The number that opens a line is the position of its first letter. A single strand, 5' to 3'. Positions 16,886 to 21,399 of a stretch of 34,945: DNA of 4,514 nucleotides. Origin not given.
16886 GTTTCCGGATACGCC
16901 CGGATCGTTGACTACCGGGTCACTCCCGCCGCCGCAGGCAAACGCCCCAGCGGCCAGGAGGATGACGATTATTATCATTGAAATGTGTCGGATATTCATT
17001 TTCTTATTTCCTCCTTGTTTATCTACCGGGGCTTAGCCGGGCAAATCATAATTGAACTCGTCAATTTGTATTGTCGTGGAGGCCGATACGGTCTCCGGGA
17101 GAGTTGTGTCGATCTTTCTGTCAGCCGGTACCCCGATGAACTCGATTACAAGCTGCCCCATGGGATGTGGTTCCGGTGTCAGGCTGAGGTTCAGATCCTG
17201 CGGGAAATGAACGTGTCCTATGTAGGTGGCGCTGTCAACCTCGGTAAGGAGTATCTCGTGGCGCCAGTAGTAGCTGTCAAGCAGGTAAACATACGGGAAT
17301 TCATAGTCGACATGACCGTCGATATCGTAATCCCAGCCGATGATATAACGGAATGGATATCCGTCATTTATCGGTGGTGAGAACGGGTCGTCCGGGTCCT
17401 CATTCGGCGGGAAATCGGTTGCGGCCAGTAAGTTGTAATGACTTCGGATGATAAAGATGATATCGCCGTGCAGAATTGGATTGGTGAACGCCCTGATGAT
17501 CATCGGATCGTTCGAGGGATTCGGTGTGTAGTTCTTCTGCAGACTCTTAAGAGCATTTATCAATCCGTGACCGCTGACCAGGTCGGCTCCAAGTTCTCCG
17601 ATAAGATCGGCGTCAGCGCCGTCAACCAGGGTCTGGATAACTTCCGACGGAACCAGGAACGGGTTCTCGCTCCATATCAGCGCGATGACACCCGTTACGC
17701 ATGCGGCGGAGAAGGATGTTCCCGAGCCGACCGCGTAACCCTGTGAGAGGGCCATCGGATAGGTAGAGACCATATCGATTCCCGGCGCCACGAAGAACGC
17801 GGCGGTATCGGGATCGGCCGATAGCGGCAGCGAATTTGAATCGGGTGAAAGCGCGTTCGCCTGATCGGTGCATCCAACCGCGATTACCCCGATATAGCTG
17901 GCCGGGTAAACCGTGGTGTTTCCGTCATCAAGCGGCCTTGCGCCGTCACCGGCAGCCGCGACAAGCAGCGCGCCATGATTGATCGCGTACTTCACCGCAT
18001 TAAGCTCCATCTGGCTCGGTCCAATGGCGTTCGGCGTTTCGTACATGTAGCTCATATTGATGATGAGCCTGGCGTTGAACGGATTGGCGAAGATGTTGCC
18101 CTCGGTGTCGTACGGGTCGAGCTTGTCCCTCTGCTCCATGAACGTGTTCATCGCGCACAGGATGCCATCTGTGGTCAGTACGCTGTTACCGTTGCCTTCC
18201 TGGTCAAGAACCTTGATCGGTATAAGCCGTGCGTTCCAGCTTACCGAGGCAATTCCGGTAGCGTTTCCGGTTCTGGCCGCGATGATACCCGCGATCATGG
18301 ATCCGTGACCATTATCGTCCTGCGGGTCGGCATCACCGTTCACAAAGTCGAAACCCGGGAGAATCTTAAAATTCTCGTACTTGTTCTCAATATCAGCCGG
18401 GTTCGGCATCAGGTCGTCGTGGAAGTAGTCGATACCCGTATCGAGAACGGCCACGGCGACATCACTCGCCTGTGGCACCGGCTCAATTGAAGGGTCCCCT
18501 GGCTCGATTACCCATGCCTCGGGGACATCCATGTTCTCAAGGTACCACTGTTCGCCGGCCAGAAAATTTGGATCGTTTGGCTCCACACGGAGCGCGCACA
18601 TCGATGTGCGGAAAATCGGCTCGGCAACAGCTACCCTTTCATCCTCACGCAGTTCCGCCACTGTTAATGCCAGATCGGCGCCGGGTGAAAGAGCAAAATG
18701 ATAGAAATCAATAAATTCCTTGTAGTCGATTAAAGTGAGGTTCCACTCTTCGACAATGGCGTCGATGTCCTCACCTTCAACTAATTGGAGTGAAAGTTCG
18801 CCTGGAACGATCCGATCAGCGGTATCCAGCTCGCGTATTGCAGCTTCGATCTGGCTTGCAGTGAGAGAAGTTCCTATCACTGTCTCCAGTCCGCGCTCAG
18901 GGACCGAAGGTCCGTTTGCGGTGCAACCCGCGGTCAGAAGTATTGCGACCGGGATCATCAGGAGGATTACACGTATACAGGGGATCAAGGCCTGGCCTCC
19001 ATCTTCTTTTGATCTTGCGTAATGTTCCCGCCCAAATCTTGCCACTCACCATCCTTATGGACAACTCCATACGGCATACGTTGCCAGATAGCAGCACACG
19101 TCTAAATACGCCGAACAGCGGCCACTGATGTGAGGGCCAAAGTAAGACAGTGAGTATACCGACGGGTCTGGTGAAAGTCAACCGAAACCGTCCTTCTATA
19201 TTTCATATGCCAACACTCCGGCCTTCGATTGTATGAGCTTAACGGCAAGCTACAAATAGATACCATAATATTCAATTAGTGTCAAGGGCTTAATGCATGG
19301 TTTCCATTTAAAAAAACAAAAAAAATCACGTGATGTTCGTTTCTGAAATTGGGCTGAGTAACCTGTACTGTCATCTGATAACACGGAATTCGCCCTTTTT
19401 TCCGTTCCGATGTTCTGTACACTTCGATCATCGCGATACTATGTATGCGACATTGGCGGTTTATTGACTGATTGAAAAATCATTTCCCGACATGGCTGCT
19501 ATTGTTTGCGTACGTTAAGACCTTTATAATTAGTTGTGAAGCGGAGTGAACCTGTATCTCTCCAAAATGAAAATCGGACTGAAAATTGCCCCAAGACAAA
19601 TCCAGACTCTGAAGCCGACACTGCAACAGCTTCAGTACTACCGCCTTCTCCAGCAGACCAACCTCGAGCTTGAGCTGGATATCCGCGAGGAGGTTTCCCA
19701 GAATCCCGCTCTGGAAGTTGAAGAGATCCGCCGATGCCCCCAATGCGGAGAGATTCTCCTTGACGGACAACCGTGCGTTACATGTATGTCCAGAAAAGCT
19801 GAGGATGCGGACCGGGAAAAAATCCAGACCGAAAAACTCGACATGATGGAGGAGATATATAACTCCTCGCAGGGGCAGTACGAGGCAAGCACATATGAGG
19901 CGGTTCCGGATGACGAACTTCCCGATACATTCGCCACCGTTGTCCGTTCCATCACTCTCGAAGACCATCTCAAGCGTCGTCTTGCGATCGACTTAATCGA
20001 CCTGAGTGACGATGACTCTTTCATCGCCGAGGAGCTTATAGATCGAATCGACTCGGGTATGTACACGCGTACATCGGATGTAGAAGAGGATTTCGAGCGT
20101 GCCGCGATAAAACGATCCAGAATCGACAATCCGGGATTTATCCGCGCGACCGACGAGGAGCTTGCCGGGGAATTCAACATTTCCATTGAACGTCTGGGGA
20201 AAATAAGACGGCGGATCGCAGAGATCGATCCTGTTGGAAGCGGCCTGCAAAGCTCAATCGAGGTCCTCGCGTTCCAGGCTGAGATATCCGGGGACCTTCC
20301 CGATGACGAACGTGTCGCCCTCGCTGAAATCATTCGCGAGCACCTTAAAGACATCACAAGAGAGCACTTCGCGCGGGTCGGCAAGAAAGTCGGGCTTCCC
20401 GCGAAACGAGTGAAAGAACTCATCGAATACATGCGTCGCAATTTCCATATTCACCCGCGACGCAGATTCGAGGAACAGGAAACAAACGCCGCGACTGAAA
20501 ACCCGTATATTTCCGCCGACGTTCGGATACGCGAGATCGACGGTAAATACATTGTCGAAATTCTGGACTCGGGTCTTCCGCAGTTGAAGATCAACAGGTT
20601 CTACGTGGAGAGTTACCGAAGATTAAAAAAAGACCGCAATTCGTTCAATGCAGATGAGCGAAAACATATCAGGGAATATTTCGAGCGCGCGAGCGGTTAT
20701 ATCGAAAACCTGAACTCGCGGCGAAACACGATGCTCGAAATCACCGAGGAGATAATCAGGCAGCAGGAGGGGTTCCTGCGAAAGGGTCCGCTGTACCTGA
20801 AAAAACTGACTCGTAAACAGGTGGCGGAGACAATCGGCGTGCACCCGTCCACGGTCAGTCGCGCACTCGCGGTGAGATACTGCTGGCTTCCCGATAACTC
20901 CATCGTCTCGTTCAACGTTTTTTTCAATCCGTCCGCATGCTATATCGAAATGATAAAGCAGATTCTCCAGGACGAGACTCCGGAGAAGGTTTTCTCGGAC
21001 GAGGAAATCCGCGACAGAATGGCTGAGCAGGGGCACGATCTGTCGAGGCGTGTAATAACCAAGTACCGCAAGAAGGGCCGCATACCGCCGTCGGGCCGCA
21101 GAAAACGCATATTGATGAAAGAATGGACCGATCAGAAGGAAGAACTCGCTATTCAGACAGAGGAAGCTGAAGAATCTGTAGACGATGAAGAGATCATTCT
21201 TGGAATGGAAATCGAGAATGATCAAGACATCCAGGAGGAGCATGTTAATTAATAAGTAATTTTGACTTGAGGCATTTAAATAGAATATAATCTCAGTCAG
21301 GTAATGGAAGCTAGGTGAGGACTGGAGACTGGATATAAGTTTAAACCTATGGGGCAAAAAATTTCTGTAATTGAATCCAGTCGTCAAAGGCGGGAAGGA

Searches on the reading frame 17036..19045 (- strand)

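Call 76: search_protein_families(library=pfam, proteins=[window:17036-19045:-], max_evalue=0.001)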
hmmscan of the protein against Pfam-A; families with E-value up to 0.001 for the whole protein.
window:17036-19045:- (670 aa): 1 family
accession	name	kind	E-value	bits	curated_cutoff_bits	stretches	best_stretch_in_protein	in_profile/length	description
PF00082.27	Peptidase_S8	-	2.2e-43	149.1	21.8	1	194-494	2-288/288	Subtilase family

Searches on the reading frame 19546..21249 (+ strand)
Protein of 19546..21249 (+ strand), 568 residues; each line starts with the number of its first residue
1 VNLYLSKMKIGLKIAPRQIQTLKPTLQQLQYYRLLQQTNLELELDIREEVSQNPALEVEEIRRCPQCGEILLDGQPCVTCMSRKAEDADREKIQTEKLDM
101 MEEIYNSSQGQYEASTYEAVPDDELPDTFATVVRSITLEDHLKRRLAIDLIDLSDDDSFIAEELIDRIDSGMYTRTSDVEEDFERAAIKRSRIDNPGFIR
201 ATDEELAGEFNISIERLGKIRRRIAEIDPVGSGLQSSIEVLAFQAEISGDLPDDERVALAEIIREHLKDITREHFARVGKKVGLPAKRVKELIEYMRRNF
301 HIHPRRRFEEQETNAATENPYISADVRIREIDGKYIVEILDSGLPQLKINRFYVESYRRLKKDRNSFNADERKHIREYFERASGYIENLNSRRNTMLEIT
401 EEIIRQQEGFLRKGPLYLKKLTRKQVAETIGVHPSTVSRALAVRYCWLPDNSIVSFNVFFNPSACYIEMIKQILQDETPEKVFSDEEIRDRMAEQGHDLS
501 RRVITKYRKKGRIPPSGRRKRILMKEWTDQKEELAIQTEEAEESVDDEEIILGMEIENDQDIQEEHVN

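Call 76: search_protein_families(library=pfam, proteins=[window:19546-21249:+], max_evalue=0.001)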
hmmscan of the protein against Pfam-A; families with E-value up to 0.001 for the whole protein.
window:19546-21249:+ (568 aa): 4 families
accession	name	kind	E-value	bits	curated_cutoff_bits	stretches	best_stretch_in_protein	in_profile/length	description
PF04552.19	Sigma54_DBD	-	3.8e-31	108.4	22.8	1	374-521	3-160/160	Sigma-54, DNA binding domain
PF04963.19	Sigma54_CBD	-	7.2e-30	104.5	22.9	1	192-353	39-185/185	Sigma-54 factor, core binding domain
PF00309.25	Sigma54_AID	-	2.2e-06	27.8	23.8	1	17-58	5-46/46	Sigma-54 factor, Activator interacting domain (AID)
PF13545.12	HTH_Crp_2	-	0.001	19.5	27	0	420-442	22-44/70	Crp-like helix-turn-helix domain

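Call 81: find_related_loci(query=window:19546-21249:+, collection=genome_contigs, flank=7000)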
Query window:19546-21249:+ (568 aa) in genome_contigs; peptide patterns used: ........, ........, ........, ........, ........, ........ (x = any residue, [..] = any of these).
71 stretches matched a pattern; 1 encode a relative of the query (tblastn E <= 1e-3); 1 distinct loci.
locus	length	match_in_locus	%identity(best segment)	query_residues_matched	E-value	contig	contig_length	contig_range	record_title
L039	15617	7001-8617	76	8-548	0e+0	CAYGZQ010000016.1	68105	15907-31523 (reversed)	MAG TPA_asm: uncultured Planctomycetota bacterium isolate ERP119294_co1_436 genome assembly, contig: NODE_391_length_681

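Call 97: search_protein_families(library=pfam, proteins=[L039:8957-9829:+, L039:9984-10781:+], max_evalue=0.01)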
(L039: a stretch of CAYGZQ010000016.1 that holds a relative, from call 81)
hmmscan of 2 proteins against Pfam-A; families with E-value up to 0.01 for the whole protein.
L039:8957-9829:+ (291 aa): 2 families
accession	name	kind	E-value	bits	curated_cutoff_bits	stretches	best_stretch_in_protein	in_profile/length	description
PF13588.12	HSDR_N_2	-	5.8e-11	42.9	25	1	31-130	2-97/110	Type I restriction enzyme R protein N terminus (HSDR_N)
PF04313.20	HSDR_N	-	0.0039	17.5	25.1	1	53-129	113-192/198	Type I restriction enzyme R protein N terminus (HSDR_N)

L039:9984-10781:+ (266 aa): 3 families
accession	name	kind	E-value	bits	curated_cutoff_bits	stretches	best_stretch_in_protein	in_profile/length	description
PF00520.37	Ion_trans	-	3.8e-36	124.9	25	1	22-250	2-238/241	Ion transport protein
PF07885.22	Ion_trans_2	-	1.8e-17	63.4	22.5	1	168-243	3-75/79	Ion channel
PF08016.18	PKD_channel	-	0.0074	16.2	22.4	1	132-234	107-211/225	Polycystin cation channel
